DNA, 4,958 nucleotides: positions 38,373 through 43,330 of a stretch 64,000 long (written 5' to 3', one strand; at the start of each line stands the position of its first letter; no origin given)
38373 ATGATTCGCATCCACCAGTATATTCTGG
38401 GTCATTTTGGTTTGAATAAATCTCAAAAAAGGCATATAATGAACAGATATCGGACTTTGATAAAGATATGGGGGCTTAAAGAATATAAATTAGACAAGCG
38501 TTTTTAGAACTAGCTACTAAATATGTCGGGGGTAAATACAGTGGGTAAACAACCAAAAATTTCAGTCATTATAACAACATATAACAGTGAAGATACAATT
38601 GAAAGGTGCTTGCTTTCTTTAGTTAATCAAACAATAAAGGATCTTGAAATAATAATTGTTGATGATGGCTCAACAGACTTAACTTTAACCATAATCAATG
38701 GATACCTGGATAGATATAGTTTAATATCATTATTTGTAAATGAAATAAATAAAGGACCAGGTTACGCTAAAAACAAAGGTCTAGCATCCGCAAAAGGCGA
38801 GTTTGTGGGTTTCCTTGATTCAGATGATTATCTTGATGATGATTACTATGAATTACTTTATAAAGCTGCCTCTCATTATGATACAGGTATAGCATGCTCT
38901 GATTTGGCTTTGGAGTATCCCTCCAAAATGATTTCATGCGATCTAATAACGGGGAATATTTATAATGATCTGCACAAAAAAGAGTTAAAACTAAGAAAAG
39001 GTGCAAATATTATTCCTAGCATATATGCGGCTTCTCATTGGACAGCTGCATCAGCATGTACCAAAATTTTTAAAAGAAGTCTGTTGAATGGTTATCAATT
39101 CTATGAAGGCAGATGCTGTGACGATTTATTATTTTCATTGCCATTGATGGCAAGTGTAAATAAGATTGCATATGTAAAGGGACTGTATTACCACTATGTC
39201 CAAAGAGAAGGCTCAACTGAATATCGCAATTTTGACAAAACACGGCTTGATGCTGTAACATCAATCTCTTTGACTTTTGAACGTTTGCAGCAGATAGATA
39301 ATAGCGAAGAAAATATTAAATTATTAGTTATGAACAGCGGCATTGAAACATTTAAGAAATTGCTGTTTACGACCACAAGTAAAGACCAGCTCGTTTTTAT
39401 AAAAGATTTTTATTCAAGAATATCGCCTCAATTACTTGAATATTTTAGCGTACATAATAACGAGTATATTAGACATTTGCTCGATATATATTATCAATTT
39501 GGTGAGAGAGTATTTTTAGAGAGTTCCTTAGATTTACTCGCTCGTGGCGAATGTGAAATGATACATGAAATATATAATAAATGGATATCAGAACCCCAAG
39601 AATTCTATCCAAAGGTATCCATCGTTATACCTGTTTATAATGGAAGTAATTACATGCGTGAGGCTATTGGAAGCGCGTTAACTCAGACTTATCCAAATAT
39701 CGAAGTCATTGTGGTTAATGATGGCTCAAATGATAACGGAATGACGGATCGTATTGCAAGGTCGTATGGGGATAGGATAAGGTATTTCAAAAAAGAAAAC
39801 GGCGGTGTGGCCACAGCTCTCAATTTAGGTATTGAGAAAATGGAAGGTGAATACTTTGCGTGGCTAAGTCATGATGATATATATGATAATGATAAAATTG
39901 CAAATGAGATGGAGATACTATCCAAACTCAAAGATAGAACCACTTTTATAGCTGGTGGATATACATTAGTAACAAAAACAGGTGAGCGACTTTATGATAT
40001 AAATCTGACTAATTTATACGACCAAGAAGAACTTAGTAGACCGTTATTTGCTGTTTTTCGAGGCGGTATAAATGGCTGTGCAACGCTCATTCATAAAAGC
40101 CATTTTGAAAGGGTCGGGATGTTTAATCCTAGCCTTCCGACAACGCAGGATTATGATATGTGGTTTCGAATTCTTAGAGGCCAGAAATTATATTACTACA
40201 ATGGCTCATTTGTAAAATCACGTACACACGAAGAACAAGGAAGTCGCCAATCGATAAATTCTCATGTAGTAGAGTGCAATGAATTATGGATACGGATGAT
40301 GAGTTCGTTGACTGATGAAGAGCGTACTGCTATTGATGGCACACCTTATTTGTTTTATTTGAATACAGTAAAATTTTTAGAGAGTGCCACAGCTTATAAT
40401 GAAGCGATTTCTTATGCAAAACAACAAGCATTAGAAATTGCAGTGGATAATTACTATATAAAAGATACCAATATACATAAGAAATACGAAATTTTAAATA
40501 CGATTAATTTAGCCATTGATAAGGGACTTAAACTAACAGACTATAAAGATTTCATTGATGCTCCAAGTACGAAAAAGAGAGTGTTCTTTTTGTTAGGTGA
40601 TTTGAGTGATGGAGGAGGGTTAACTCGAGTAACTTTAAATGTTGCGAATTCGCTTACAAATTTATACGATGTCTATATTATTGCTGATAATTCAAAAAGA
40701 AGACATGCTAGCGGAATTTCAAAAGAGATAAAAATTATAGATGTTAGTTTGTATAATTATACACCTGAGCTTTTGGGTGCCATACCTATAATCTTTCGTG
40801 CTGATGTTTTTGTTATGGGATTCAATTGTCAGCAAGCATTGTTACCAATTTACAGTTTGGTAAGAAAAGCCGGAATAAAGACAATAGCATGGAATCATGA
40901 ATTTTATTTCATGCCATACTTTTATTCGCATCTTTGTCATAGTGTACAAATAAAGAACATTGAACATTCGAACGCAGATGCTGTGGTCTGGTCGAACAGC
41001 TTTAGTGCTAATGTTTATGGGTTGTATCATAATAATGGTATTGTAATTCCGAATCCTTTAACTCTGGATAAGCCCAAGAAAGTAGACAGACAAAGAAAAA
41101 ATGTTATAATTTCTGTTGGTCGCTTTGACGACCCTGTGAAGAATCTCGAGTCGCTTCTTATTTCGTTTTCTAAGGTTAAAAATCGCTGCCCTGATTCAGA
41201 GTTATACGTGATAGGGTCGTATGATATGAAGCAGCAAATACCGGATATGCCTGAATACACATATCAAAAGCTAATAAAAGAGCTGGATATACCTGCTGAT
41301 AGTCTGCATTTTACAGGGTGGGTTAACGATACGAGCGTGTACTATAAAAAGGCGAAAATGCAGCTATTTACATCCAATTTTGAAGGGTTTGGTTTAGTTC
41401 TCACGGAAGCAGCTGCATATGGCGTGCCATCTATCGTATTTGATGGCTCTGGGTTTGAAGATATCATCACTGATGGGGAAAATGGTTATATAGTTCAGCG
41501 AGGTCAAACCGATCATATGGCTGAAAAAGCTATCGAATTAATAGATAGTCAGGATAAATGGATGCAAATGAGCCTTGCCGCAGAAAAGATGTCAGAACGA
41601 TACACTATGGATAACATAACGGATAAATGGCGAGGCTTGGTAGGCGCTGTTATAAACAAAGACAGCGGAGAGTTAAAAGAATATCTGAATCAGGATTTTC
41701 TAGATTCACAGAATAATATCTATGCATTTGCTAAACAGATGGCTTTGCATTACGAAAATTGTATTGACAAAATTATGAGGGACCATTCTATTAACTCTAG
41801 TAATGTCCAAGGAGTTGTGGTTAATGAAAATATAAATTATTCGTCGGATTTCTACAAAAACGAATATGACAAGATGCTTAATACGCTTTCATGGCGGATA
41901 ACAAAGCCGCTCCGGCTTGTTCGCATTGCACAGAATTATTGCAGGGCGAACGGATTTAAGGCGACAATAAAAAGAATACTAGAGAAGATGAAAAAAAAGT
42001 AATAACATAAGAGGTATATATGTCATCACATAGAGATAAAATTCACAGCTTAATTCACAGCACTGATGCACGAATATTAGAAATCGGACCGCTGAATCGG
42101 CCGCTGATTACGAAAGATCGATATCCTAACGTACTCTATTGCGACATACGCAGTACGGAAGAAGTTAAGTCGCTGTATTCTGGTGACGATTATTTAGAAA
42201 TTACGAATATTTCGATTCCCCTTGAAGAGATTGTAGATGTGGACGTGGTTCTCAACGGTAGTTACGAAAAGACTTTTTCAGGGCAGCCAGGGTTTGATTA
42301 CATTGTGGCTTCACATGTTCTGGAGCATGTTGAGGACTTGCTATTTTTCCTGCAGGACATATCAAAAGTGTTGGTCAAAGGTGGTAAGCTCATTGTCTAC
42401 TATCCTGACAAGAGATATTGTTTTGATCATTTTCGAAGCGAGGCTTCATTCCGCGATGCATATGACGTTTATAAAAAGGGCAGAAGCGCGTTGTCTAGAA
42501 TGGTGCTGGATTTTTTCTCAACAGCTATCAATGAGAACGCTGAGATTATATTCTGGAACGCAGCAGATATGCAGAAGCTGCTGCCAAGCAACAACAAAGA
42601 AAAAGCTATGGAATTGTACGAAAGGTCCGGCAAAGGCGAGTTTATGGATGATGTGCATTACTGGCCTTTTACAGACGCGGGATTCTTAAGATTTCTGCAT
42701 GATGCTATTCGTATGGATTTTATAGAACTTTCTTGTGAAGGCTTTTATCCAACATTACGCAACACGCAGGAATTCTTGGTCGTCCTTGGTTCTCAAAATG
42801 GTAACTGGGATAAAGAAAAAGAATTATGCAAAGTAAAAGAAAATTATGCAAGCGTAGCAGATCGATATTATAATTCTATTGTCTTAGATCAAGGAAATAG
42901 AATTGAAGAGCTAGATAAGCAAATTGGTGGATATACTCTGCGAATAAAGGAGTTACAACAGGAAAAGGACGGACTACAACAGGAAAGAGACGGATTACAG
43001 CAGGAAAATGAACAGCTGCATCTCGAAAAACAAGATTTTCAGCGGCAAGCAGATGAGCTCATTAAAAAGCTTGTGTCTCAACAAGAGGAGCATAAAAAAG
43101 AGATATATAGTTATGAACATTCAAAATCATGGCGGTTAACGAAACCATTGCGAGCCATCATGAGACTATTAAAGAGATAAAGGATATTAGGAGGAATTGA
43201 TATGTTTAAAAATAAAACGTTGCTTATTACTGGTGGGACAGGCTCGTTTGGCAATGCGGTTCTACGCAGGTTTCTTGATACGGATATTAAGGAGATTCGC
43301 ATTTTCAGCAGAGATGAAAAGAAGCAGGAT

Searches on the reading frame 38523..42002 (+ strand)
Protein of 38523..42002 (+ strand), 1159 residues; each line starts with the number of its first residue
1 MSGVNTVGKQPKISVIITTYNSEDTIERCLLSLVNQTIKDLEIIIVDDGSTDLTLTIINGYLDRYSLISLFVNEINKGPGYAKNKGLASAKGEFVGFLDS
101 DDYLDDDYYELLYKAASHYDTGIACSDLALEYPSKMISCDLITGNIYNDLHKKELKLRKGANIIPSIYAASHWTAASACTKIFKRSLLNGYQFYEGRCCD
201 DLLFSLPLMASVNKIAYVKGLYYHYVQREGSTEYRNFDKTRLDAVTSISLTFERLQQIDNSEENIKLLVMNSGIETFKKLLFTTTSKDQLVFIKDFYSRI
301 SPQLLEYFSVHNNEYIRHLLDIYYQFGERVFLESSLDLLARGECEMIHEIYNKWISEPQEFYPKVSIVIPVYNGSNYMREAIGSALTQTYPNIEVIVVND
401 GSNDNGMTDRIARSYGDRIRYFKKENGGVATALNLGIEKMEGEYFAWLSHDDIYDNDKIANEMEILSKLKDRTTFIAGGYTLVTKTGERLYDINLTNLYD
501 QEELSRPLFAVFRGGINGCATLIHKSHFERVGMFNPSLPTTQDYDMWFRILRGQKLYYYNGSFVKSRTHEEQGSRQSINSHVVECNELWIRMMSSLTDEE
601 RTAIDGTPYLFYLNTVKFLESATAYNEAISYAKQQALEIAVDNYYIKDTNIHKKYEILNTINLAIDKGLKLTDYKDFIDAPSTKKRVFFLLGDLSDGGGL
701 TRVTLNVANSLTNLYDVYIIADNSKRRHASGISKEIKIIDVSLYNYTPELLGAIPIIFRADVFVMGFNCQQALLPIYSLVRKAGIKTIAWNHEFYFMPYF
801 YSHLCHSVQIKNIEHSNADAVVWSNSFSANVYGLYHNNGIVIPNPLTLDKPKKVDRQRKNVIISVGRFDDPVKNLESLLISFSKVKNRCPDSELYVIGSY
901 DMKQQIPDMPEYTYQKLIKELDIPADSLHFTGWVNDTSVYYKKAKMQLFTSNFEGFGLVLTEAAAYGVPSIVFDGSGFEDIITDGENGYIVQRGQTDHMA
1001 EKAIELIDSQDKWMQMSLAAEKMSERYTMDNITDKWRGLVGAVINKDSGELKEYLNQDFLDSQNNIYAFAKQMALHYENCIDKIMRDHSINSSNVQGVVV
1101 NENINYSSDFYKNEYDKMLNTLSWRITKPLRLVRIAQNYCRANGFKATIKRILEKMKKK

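Call 54: search_protein_families(library=pfam, proteins=[window:38523-42002:+], max_evalue=0.00001)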
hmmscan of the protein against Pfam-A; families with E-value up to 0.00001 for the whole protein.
window:38523-42002:+ (1159 aa): 6 families
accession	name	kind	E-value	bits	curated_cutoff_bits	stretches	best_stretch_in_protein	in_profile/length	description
PF00535.33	Glycos_transf_2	-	1e-59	201.7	23.3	2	14-126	1-113/168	Glycosyl transferase family 2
PF00534.26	Glycos_transf_1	-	7.7e-29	100.9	26.4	1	850-1022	6-171/172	Glycosyl transferases group 1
PF13692.12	Glyco_trans_1_4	-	2.3e-26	93.2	27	1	860-1008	2-141/142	Glycosyl transferases group 1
PF10111.15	Glyco_tranf_2_2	-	7.4e-25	88.4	27.3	2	14-114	1-104/276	Glycosyltransferase like family 2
PF13641.12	Glyco_tranf_2_3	-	3.1e-20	73.6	27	2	363-571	1-216/230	Glycosyltransferase like family 2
PF20706.3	GT4-conflict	-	7.2e-11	42.1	26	1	849-992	187-335/385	Family 4 Glycosyltransferase in conflict systems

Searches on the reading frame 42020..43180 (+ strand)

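Call 54: search_protein_families(library=pfam, proteins=[window:42020-43180:+], max_evalue=0.00001)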
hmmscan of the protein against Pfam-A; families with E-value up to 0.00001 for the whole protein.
window:42020-43180:+ (386 aa): 1 family
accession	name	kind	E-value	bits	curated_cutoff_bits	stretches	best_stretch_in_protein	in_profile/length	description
PF13489.12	Methyltransf_23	-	1e-06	29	27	1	86-139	70-124/164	Methyltransferase domain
